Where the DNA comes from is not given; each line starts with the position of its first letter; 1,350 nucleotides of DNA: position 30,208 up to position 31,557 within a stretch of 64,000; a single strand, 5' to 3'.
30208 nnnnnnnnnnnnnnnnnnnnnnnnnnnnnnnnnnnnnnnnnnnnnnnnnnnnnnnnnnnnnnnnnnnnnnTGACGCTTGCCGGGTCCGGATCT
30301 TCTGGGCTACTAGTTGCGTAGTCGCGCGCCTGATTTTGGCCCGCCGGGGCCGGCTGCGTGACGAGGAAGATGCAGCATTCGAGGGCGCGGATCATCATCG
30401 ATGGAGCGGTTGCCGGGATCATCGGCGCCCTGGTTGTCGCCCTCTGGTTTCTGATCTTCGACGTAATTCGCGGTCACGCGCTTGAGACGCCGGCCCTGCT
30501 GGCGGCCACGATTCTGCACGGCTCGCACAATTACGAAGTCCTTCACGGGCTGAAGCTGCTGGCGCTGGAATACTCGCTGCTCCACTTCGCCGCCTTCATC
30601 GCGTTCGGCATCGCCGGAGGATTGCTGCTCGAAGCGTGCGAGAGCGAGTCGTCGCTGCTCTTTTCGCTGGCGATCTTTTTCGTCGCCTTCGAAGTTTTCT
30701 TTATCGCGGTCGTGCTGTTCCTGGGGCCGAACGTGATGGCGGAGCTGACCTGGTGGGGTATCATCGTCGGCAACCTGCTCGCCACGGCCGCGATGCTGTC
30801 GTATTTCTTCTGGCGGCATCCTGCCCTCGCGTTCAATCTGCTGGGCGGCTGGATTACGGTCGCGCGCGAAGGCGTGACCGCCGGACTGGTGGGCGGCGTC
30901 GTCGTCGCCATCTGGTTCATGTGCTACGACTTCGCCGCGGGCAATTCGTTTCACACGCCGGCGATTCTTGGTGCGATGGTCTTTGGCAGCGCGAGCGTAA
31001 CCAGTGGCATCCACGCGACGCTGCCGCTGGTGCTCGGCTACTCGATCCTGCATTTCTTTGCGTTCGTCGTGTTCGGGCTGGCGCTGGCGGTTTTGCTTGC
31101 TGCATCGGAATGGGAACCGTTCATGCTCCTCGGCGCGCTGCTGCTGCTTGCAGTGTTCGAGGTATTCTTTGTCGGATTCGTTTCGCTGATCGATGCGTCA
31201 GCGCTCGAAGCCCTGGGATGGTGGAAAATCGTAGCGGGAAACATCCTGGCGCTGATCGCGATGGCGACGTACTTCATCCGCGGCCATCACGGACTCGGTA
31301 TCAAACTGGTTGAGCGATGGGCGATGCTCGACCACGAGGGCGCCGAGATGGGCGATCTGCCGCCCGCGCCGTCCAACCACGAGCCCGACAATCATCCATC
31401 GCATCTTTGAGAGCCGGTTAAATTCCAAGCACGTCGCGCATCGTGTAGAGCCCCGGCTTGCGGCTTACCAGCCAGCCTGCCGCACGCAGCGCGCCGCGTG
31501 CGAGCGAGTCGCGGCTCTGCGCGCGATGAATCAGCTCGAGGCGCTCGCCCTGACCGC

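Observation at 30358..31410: Internally duplicated polytopic membrane protein of unknown function appended to the oxidase operon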

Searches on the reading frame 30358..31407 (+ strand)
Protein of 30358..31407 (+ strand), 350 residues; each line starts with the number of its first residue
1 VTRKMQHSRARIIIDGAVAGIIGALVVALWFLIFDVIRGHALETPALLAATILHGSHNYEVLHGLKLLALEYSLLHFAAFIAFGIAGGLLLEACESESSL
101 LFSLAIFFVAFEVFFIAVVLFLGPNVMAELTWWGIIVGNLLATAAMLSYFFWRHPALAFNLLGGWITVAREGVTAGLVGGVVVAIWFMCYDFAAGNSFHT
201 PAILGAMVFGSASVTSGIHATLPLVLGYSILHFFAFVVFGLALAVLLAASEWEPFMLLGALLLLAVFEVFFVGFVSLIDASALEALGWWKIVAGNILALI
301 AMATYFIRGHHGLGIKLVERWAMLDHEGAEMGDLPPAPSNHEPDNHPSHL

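Call 3: search_protein_families(library=pfam, proteins=[window:30358-31407:+], max_evalue=1)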
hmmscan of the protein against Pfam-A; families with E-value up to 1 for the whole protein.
window:30358-31407:+ (350 aa): 0 families

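Call 4: search_protein_families(library=ncbifam, proteins=[window:30358-31407:+], max_evalue=1)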
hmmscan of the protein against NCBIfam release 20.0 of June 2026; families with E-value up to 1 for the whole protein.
window:30358-31407:+ (350 aa): 0 families

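Call 6: find_homologous_proteins(query=window:30358-31407:+, max_evalue=0.001)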
Query window:30358-31407:+ (350 aa): 438 proteins with E <= 0.001 among 8000 candidates; the best 120 are listed.
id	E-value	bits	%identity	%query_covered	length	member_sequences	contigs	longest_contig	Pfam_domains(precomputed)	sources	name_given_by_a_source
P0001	1.9e-217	740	100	99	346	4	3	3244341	-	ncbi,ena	-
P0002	1.0e-192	658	86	100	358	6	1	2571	-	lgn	-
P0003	2.5e-192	657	88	99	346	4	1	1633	-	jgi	jgi:hypothetical protein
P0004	1.9e-191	654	89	98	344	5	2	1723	-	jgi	jgi:hypothetical protein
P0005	6.2e-191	652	88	99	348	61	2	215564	-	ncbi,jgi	-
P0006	8.4e-191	652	88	98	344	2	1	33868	-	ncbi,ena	-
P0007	9.3e-191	652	86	99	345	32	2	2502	-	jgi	jgi:hypothetical protein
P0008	1.7e-190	651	88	99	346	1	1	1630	-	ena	-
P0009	1.3e-189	648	88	98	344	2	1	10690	-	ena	-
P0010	1.7e-189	648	89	94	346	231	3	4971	-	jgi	jgi:hypothetical protein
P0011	7.3e-189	646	87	98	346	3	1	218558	-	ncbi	-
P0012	1.9e-188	644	86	99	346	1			-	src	-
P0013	4.2e-187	640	87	99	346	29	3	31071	-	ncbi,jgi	jgi:hypothetical protein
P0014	5.8e-187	639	87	99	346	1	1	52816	-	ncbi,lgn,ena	-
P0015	6.2e-187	639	87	98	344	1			-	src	-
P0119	1.3e-143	497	69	99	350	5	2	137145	-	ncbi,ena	ncbi:MAG: hypothetical protein ACLQAT_15210 [Candidatus Binataceae bacterium]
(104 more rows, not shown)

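Call 9: find_encoding_contigs(protein=P0119, flank=10000, max_places=3)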
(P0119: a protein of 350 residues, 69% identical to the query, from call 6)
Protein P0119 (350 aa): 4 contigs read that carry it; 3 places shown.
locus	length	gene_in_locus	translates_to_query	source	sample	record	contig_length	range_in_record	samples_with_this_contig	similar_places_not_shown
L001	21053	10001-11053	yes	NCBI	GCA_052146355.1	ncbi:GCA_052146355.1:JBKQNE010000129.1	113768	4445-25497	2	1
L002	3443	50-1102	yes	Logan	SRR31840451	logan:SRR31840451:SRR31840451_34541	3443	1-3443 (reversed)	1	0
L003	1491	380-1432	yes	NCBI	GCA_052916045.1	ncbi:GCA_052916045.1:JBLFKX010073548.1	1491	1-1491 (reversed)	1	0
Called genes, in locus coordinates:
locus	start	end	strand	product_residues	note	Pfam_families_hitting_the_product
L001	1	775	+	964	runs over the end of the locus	PF04879:Molybdop_Fe4S4, PF13187:Fer4_9 (faint), PF00384:Molybdopterin, PF01568:Molydop_binding, PF12838:Fer4_7 (weak), PF13247:Fer4_11 (faint), PF12838:Fer4_7 (weak)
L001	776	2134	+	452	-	PF03916:NrfD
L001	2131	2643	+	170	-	PF11821:ActD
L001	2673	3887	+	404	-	-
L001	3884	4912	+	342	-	PF00116:COX2, PF00034:Cytochrom_C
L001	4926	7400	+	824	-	PF00115:COX1, PF00510:COX3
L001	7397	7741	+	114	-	PF03626:COX4_pro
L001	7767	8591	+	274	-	PF09678:Caa3_CtaG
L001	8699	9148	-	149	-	PF01797:Y1_Tnp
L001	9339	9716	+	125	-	PF02656:DUF202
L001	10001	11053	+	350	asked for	-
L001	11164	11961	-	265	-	PF01113:DapB_N, PF05173:DapB_C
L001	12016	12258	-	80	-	-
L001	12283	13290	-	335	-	PF01210:NAD_Gly3P_dh_N, PF02558:ApbA, PF03807:F420_oxidored (weak), PF07479:NAD_Gly3P_dh_C, PF20618:GPD_NAD_C_bact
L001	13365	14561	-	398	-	-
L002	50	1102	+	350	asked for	-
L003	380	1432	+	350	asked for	-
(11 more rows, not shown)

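Call 11: search_solved_structures(query=A1, max_evalue=10)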
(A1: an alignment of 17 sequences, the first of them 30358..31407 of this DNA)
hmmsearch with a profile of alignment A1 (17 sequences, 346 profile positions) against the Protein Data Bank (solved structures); distinct sequences matched with E-value up to 10: 0.

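Call 22: search_protein_representatives(alignment_id=A1)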
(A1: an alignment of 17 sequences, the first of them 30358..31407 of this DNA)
Query: 17 sequences, 346 profile positions. Proteins with E-value up to 0.001 (for the whole library): 1344; up to 1e-10: 589; up to 1e-30: 70. The best 150 are listed.
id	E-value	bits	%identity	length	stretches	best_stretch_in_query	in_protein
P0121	3.2e-156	536.3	-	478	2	16-318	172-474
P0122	1.1e-127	442.4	-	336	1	1-231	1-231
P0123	3.7e-106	371.6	-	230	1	1-228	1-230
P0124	3.5e-105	368.4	-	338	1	1-326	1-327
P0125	2.8e-100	352.3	-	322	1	4-321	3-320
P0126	2.7e-87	309.6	-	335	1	5-317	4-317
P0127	3.3e-74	266.6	-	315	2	118-319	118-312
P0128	7.9e-72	258.7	-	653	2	2-306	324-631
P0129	1.3e-71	258.0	-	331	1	5-302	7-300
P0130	5.7e-66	239.5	-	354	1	7-328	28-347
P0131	1.1e-62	228.7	-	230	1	6-192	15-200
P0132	7.1e-62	226.0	-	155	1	185-331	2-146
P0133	1.2e-57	212.1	-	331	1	4-315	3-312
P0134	8.9e-57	209.2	-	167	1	60-204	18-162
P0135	4.1e-55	203.8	-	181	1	1-166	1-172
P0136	7.7e-55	202.9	-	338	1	6-208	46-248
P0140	2.6e-51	191.3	-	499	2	2-305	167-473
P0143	2.6e-49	184.7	-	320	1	12-314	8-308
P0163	8.8e-38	146.8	-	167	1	163-318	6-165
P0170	1.3e-35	139.7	-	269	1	6-157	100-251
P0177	3.6e-34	134.9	-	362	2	71-305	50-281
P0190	1.9e-31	126.0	-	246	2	65-161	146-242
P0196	2.7e-29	118.8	-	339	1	6-174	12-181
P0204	2.5e-28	115.7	-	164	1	163-313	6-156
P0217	1.7e-26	109.7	-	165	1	163-312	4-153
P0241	6.3e-25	104.5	-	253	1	169-310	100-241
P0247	3.4e-24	102.1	-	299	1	163-313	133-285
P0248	4.3e-24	101.8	-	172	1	163-316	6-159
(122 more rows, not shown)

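Call 23: search_protein_families(library=pfam, proteins=[P0121, P0128, P0140, P0130, P0143, P0163, P0204, P0217, P0248, P0247], max_evalue=1)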
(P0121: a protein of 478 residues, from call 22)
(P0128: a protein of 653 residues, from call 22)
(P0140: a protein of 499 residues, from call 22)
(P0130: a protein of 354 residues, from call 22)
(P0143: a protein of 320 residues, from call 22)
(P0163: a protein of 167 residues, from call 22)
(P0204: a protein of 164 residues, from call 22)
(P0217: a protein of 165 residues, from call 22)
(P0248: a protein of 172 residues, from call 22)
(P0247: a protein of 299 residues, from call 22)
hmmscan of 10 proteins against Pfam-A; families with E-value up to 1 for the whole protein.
P0121 (478 aa): 0 families

P0128 (653 aa): 1 family
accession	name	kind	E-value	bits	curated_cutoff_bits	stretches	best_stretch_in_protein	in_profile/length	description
PF11858.14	DUF3378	-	0.94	10.1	27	0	51-65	47-61/76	Domain of unknown function (DUF3378)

P0140 (499 aa): 0 families

P0130 (354 aa): 1 family
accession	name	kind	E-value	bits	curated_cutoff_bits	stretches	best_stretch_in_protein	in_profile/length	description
PF14293.11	YWFCY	-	0.42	11.1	24.4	1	88-138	89-137/144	YWFCY protein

P0143 (320 aa): 1 family
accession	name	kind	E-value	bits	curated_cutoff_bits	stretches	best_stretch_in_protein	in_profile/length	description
PF14880.11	COX14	-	0.52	10.6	25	0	155-184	9-38/59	Cytochrome oxidase c assembly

P0163 (167 aa): 2 families
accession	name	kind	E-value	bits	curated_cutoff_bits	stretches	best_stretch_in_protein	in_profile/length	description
PF05814.16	Ac76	-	0.11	12.9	22.5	1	80-113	6-40/83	Orf76 (Ac76)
PF14880.11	COX14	-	0.18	12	25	1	11-33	16-38/59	Cytochrome oxidase c assembly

P0204 (164 aa): 2 families
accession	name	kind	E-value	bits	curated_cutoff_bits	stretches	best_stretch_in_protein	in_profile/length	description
PF11457.13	DUF3021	-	0.019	15.6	24.7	1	66-116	68-114/130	Protein of unknown function (DUF3021)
PF12679.13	ABC2_membrane_2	-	0.075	12.7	27.2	1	44-122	135-216/283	ABC-2 family transporter protein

P0217 (165 aa): 0 families

P0248 (172 aa): 1 family
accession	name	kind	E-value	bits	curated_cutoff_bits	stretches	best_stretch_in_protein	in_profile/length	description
PF04418.17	DUF543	-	0.072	13.5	24.1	1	63-100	24-60/75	Domain of unknown function (DUF543)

P0247 (299 aa): 4 families
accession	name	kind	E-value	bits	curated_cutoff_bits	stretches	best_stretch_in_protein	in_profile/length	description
PF13564.11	DoxX_2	-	1.3e-15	57.8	26.3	1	14-109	1-101/103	DoxX-like family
PF07681.17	DoxX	-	3.3e-07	31.3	23.6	1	17-89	7-82/85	DoxX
PF07291.16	MauE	-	3.9e-07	30.8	27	1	10-84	3-81/128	Methylamine utilisation protein MauE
PF13940.11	Ldr_toxin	-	0.22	12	27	1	201-218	15-32/35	Toxin Ldr, type I toxin-antitoxin system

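Call 28: find_homologous_proteins(query=A2, max_evalue=0.001)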
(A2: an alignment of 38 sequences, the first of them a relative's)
Query A2 (38 sequences) (167 aa, profile of the alignment): 1767 proteins with E <= 0.001 among 8000 candidates; the best 120 are listed.
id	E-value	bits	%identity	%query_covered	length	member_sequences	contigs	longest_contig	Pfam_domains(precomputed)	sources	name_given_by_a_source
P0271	5.9e-108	376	52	96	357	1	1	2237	-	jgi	jgi:hypothetical protein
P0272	5.4e-107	373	44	99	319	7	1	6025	-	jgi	-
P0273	3.0e-106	370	63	100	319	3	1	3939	-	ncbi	-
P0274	3.2e-106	370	45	100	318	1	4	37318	-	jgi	jgi:hypothetical protein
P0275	4.0e-106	370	62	96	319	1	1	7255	-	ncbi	-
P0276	4.1e-106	370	45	100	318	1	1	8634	-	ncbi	-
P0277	4.1e-106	370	45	100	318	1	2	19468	-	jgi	jgi:hypothetical protein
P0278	5.1e-106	370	44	100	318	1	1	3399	-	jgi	jgi:hypothetical protein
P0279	5.5e-106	370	44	100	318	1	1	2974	-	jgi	jgi:hypothetical protein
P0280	5.8e-106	369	45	100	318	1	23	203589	-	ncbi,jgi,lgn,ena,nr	ncbi:MAG TPA: hypothetical protein VKN16_02740 [Methylomirabilota bacterium]|jgi:hypothetical protei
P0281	5.8e-106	369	45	100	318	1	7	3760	-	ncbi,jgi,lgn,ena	jgi:hypothetical protein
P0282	6.0e-106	369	56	99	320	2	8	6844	-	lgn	-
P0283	6.7e-106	369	45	100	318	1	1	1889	-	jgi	jgi:hypothetical protein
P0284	6.9e-106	369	44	99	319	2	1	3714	-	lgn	-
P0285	7.1e-106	369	44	100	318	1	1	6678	-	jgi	jgi:hypothetical protein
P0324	4.5e-104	363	59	96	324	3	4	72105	-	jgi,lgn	jgi:hypothetical protein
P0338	1.1e-103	362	47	99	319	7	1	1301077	-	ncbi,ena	-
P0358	3.2e-103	361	46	96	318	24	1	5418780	-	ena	-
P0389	2.6e-102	358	49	95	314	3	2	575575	-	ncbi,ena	-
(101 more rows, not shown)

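Call 30: find_encoding_contigs(protein=P0280, flank=8000, max_places=2)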
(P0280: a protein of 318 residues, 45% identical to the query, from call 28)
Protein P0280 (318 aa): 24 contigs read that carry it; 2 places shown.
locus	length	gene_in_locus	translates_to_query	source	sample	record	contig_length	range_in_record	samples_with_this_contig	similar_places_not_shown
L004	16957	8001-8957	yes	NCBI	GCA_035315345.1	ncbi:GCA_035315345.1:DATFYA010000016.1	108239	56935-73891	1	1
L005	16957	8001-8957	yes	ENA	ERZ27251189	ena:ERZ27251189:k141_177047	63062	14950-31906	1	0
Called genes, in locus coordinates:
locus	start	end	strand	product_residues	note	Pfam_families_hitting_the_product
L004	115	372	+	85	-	-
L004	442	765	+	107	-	-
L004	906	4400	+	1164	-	PF15902:Sortilin-Vps10 (faint), PF25852:DUF6242_C (faint), PF12371:TMEM131_like_N (faint), PF07610:DUF1573 (faint), PF22067:Cep192_D3 (faint), PF22073:Cep192_D4 (faint), PF15780:ASH, PF22544:HYDIN_VesB_CFA65-like_Ig (weak)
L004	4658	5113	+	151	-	-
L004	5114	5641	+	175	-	-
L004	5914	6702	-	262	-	PF00106:adh_short, PF08659:KR (weak), PF13561:adh_short_C2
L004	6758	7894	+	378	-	PF01612:DNA_pol_A_exo1, PF00570:HRDC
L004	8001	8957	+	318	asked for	-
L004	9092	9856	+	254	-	PF23441:SDR (weak), PF00106:adh_short, PF03435:Sacchrp_dh_NADP (weak), PF08659:KR, PF13561:adh_short_C2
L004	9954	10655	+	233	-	PF26995:DUF8321, PF26997:DUF8322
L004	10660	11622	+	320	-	PF03279:Lip_A_acyltrans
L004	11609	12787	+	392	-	PF00109:ketoacyl-synt, PF00108:Thiolase_N (faint), PF02801:Ketoacyl-synt_C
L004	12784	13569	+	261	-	PF00109:ketoacyl-synt (weak)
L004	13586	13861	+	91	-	PF00550:PP-binding (weak)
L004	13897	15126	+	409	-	PF00109:ketoacyl-synt, PF00108:Thiolase_N (weak), PF02801:Ketoacyl-synt_C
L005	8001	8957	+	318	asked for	-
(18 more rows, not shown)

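Call 31: find_encoding_contigs(protein=P0338, flank=8000, max_places=2)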
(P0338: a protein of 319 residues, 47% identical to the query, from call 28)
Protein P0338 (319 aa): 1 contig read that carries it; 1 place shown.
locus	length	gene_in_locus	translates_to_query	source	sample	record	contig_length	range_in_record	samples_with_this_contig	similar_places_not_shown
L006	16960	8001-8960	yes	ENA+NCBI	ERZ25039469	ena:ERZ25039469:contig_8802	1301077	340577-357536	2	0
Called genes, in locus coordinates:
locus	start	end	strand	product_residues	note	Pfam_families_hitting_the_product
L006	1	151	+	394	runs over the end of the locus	PF00905:Transpeptidase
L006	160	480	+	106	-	-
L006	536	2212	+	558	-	PF00005:ABC_tran, PF02463:SMC_N (faint), PF13304:AAA_21 (faint), PF12848:ABC_tran_Xtn, PF00005:ABC_tran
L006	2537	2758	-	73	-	-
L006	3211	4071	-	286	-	PF01259:SAICAR_synt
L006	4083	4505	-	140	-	PF07978:NIPSNAP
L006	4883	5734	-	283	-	PF08450:SGL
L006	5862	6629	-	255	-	PF00106:adh_short, PF08659:KR (weak), PF13561:adh_short_C2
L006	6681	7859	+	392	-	PF01612:DNA_pol_A_exo1, PF00570:HRDC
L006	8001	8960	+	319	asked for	-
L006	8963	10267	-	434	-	PF00083:Sugar_tr (weak), PF07690:MFS_1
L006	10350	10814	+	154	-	PF00069:Pkinase, PF07714:PK_Tyr_Ser-Thr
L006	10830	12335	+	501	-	PF16697:Yop-YscD_cpl, PF00498:FHA, PF13367:PrsW-protease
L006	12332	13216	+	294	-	PF00481:PP2C, PF13672:PP2C_2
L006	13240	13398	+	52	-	-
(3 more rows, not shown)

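Call 32: find_encoding_contigs(protein=P0358, flank=8000, max_places=2)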
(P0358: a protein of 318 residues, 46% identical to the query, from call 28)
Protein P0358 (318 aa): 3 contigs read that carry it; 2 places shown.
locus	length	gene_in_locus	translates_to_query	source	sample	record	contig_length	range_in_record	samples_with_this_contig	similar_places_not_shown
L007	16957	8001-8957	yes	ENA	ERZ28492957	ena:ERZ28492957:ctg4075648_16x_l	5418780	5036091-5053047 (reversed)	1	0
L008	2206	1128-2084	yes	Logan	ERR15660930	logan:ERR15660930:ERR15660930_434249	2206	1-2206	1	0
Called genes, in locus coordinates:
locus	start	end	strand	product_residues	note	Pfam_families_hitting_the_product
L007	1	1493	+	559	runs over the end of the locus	PF00005:ABC_tran, PF02463:SMC_N (faint), PF13304:AAA_21 (faint), PF12848:ABC_tran_Xtn, PF00005:ABC_tran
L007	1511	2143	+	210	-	PF01243:PNPOx_N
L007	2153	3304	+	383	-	PF00890:FAD_binding_2 (faint), PF01266:DAO, PF01946:Thi4 (faint), PF13738:Pyr_redox_3 (faint), PF13450:NAD_binding_8 (weak)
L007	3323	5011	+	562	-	PF13492:GAF_3 (faint), PF01590:GAF, PF13185:GAF_2, PF01590:GAF, PF13185:GAF_2, PF07730:HisKA_3, PF13581:HATPase_c_2 (weak), PF02518:HATPase_c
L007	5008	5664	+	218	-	PF00072:Response_reg, PF08281:Sigma70_r4_2 (weak), PF00196:GerE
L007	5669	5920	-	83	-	-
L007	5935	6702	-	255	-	PF00106:adh_short, PF08659:KR (weak), PF13561:adh_short_C2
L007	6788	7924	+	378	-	PF01612:DNA_pol_A_exo1, PF00570:HRDC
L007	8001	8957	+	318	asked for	-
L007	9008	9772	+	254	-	PF00106:adh_short, PF03435:Sacchrp_dh_NADP (weak), PF08659:KR, PF13561:adh_short_C2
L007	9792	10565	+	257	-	PF26995:DUF8321, PF26997:DUF8322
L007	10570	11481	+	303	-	PF03279:Lip_A_acyltrans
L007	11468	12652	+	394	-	PF00109:ketoacyl-synt, PF00108:Thiolase_N (faint), PF02801:Ketoacyl-synt_C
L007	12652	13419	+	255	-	PF00109:ketoacyl-synt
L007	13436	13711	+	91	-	PF00550:PP-binding (weak)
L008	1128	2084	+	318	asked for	-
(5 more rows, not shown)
